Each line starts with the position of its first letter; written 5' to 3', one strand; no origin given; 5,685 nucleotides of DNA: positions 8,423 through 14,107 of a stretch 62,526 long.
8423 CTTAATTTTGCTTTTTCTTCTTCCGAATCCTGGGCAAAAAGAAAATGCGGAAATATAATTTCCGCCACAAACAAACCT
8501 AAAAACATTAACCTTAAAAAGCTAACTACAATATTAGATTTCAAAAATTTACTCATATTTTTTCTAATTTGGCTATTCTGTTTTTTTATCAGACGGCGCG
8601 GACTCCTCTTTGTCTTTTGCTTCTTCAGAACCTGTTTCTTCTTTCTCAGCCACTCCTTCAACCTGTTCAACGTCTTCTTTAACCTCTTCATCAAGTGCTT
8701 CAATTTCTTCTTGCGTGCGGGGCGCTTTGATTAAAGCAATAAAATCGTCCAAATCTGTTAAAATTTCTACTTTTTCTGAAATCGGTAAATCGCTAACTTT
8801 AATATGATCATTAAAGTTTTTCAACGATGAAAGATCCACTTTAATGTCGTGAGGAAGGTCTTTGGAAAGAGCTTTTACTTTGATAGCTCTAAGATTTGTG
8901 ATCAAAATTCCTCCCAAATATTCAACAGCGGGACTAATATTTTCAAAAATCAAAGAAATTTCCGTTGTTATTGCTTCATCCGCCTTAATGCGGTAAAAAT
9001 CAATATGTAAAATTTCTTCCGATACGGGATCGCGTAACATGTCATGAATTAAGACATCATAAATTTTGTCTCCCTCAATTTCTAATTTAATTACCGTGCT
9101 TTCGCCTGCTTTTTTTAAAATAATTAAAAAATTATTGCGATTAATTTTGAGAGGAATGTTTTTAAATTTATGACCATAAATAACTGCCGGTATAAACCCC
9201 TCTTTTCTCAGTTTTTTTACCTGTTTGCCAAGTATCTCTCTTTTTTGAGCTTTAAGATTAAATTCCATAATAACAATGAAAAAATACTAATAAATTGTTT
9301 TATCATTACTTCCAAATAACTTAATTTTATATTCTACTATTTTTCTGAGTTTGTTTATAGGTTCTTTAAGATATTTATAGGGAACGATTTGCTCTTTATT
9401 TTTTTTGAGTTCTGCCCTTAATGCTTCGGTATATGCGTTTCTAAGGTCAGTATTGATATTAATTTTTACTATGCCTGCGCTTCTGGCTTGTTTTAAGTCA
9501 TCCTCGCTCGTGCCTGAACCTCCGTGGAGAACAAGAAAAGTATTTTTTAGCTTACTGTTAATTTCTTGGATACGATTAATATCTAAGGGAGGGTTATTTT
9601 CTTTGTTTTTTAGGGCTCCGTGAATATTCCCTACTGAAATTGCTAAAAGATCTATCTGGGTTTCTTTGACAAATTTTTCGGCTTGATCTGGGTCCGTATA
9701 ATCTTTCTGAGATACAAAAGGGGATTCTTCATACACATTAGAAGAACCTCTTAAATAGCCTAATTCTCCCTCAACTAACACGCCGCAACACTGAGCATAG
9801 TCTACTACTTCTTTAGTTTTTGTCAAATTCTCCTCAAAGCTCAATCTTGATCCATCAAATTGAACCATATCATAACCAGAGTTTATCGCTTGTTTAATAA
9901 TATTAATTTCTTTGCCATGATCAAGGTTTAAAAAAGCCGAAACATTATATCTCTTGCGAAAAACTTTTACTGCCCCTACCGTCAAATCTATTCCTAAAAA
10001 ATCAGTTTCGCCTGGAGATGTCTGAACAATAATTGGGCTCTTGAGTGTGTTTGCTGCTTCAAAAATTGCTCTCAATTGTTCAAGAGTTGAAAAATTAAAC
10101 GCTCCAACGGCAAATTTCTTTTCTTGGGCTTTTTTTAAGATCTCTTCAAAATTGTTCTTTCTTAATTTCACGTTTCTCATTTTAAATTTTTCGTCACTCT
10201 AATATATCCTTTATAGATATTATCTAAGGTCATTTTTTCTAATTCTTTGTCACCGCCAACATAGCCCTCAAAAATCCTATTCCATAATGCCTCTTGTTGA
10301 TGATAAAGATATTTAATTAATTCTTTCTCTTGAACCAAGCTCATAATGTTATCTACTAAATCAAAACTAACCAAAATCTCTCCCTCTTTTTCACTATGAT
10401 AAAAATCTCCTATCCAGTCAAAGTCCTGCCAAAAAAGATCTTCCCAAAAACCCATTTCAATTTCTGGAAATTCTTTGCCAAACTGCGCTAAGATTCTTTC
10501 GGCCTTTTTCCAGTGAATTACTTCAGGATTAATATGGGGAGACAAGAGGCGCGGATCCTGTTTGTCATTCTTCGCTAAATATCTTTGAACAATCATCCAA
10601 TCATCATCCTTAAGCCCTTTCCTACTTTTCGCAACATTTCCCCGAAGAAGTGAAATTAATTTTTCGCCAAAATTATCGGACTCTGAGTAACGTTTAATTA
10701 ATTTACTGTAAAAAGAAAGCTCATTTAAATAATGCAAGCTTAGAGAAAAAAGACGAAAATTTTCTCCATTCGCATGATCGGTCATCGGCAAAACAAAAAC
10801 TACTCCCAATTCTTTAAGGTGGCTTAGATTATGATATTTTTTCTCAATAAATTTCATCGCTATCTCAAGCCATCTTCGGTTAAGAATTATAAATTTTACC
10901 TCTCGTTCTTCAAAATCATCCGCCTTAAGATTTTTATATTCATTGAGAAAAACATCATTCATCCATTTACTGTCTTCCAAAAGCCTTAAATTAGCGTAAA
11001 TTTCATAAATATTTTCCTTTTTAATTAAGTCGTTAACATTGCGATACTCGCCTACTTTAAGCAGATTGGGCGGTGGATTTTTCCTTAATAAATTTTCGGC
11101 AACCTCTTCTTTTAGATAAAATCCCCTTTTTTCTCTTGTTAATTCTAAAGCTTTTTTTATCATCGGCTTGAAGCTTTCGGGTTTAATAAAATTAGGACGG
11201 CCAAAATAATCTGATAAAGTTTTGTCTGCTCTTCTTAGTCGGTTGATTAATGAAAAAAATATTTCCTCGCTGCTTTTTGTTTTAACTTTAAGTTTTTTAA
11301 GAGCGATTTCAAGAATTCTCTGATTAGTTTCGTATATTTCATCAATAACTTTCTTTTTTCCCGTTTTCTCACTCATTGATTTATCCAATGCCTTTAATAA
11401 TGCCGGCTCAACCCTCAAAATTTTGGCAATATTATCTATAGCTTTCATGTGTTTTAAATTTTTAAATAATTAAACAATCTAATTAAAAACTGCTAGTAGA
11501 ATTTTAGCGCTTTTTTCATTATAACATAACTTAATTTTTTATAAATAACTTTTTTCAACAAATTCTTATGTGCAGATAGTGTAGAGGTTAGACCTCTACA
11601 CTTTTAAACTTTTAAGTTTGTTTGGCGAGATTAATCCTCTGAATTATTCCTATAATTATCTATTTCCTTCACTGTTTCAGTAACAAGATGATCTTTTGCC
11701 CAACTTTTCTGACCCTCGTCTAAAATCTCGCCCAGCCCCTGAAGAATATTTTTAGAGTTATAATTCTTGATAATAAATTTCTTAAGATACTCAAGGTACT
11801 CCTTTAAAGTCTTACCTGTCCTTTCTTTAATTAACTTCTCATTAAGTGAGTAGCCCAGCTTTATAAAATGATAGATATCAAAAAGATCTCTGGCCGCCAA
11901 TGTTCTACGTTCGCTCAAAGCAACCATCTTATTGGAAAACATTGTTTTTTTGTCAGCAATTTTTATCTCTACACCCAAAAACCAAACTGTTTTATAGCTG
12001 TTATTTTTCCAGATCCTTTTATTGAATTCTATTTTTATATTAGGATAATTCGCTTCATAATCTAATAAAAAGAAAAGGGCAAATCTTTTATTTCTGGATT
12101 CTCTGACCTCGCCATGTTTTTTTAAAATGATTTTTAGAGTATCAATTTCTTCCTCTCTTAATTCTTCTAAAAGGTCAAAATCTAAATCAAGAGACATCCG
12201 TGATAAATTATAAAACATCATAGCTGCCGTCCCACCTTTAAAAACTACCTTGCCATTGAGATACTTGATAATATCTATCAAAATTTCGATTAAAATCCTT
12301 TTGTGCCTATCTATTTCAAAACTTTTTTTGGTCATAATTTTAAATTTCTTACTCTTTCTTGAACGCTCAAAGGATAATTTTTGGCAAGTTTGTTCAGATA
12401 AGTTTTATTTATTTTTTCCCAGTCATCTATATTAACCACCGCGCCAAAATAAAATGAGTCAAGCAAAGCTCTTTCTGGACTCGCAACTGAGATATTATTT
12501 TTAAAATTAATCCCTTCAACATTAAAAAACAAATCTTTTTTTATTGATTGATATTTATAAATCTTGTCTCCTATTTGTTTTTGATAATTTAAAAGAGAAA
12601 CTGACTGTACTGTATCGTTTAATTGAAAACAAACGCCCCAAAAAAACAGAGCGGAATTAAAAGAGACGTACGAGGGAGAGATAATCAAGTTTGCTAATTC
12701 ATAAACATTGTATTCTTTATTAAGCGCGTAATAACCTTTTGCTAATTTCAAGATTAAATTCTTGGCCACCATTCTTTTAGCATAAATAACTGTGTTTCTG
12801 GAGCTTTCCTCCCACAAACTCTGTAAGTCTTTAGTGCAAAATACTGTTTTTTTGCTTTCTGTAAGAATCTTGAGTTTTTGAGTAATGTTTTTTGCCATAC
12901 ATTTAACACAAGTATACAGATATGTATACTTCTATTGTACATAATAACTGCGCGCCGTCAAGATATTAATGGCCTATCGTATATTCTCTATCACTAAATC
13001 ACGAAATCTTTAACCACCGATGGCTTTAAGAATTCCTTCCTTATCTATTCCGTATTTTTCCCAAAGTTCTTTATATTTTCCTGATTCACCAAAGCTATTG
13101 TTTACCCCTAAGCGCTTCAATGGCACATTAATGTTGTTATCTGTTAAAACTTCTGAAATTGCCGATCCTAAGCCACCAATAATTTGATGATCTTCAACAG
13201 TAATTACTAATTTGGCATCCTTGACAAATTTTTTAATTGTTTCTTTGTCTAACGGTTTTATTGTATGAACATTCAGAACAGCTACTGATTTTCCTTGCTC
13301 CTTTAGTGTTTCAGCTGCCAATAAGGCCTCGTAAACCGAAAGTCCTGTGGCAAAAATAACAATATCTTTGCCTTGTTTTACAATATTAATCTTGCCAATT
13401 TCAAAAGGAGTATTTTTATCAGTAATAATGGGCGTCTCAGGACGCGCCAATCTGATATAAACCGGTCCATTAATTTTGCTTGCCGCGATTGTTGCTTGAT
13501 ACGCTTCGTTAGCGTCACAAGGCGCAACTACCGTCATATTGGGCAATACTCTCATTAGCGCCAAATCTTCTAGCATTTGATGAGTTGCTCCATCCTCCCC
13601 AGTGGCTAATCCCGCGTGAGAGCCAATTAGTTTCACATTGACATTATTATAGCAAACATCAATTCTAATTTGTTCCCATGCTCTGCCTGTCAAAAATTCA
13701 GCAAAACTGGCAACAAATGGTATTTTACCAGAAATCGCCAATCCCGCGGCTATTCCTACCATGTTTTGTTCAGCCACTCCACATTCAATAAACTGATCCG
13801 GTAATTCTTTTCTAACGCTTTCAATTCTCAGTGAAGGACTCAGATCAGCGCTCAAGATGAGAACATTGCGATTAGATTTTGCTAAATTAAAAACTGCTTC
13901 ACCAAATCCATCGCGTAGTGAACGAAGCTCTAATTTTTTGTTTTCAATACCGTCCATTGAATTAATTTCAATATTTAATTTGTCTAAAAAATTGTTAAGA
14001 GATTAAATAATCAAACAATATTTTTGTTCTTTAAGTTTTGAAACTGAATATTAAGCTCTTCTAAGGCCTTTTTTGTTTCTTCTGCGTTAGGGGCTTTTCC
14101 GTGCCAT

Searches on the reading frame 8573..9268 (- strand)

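Call 33: search_protein_families(library=pfam, proteins=[window:8573-9268:-], max_evalue=0.001)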
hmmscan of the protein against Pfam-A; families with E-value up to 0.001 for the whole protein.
window:8573-9268:- (231 aa): 2 families
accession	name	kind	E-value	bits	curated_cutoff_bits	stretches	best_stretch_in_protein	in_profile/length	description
PF01386.24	Ribosomal_L25p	-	9.7e-24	84.1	23.6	1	5-91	1-82/82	Ribosomal L25p family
PF14693.11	Ribosomal_TL5_C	-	2.2e-18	66.9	27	1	100-184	2-84/84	Ribosomal protein TL5, C-terminal domain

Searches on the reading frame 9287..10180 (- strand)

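Call 17: search_protein_families(library=pfam, proteins=[window:9287-10180:-], max_evalue=0.00001)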
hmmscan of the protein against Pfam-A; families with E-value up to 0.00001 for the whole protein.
window:9287-10180:- (297 aa): 1 family
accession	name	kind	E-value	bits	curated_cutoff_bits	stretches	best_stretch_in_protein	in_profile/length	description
PF01116.26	F_bP_aldolase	-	1.3e-86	291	25.5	1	10-294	2-277/277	Fructose-bisphosphate aldolase class-II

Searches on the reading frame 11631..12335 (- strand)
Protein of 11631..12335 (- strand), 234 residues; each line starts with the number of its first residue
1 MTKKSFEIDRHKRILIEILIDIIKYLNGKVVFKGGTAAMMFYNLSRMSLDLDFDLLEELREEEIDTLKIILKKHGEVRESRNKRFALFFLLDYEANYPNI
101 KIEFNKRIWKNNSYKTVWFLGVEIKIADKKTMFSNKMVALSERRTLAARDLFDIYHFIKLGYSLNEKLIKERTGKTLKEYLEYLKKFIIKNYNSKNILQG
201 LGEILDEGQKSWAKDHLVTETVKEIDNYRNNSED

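Call 17: search_protein_families(library=pfam, proteins=[window:11631-12335:-], max_evalue=0.00001)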
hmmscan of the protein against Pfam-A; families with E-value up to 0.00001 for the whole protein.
window:11631-12335:- (234 aa): 1 family
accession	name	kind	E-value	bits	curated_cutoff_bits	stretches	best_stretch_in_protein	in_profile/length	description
PF08843.17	AbiEii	-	2.1e-14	54.5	22.5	1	28-176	13-189/238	Nucleotidyl transferase AbiEii toxin, Type IV TA system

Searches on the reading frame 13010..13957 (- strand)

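Call 17: search_protein_families(library=pfam, proteins=[window:13010-13957:-], max_evalue=0.00001)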
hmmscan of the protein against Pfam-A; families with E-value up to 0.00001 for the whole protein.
window:13010-13957:- (315 aa): 4 families
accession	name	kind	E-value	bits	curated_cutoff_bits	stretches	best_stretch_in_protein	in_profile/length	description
PF02779.29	Transket_pyr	-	2.4e-43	148.2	27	1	13-175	4-172/174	Transketolase, pyrimidine binding domain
PF02780.25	Transketolase_C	-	8.5e-34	116.6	25.9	1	188-309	1-124/124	Transketolase, C-terminal domain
PF22613.1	Transketolase_C_1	-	2.7e-07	31.2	27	1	195-305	10-113/113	Transketolase-like TK C-terminal domain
PF17147.9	PFOR_II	-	2.9e-07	31.2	27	1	198-273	2-77/102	Pyruvate:ferredoxin oxidoreductase core domain II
